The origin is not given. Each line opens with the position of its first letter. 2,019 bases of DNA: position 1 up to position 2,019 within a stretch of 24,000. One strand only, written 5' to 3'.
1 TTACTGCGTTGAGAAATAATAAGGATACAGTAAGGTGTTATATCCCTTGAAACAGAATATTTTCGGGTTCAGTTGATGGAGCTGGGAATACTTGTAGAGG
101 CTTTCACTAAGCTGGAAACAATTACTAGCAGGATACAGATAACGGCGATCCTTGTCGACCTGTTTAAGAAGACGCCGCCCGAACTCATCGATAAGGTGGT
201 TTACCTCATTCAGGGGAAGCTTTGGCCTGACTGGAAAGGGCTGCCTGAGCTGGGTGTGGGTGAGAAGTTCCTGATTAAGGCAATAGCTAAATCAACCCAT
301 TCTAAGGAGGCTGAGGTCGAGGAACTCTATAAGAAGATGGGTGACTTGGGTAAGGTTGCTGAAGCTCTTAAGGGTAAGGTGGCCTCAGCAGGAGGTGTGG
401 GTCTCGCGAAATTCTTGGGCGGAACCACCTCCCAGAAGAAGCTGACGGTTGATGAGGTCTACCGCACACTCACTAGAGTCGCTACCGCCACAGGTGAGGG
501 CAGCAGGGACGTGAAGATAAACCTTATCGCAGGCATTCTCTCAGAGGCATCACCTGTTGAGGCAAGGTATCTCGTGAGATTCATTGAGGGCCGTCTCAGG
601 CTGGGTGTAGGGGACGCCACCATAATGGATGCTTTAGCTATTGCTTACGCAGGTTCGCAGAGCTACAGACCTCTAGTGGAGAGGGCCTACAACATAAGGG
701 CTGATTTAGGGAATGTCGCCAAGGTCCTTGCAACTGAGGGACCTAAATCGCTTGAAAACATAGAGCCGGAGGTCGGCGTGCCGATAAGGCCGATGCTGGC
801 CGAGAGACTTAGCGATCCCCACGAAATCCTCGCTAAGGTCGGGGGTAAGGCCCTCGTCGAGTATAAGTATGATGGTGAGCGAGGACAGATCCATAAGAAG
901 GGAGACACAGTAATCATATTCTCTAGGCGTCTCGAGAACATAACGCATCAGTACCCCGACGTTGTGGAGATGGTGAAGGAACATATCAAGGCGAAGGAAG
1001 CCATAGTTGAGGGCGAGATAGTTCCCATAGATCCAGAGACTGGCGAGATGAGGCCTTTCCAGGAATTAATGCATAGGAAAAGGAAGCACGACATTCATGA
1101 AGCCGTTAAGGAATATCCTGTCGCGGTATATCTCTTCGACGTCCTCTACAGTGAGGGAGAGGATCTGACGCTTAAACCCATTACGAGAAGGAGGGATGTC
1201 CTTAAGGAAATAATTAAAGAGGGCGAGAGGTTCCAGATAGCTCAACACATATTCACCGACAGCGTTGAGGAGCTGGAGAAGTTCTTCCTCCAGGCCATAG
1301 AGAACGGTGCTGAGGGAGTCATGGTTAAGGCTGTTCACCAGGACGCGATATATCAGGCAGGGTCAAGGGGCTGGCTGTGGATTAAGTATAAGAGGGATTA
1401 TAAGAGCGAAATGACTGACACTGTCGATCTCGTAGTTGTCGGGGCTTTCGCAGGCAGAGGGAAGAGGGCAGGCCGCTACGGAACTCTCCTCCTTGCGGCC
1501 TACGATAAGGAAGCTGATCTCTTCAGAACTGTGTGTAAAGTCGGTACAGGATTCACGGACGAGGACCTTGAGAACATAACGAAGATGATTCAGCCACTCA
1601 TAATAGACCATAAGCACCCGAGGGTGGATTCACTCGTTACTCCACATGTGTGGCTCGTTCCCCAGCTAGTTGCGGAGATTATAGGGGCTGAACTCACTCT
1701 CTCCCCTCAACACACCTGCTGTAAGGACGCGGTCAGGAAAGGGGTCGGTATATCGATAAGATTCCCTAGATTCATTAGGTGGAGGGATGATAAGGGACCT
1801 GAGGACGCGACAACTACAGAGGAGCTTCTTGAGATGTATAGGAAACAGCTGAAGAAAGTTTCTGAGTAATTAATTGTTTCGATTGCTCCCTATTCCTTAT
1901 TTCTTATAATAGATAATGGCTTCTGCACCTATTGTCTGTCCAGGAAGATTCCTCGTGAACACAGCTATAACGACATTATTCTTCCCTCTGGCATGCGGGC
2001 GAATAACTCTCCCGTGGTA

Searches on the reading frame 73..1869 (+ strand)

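Call 45: search_protein_families(library=pfam, proteins=[window:73-1869:+], max_evalue=0.00001)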
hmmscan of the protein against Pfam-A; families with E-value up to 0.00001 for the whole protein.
window:73-1869:+ (598 aa): 3 families
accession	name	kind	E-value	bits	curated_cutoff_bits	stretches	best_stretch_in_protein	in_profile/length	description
PF01068.26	DNA_ligase_A_M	-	1.1e-65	221.5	26.2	1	240-440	1-204/204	ATP dependent DNA ligase domain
PF04675.19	DNA_ligase_A_N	-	2.6e-47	161.7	24.6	1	7-189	5-174/174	DNA ligase N terminus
PF04679.21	DNA_ligase_A_C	-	5.3e-23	81.7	27.5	1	465-574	1-94/94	ATP dependent DNA ligase C terminal region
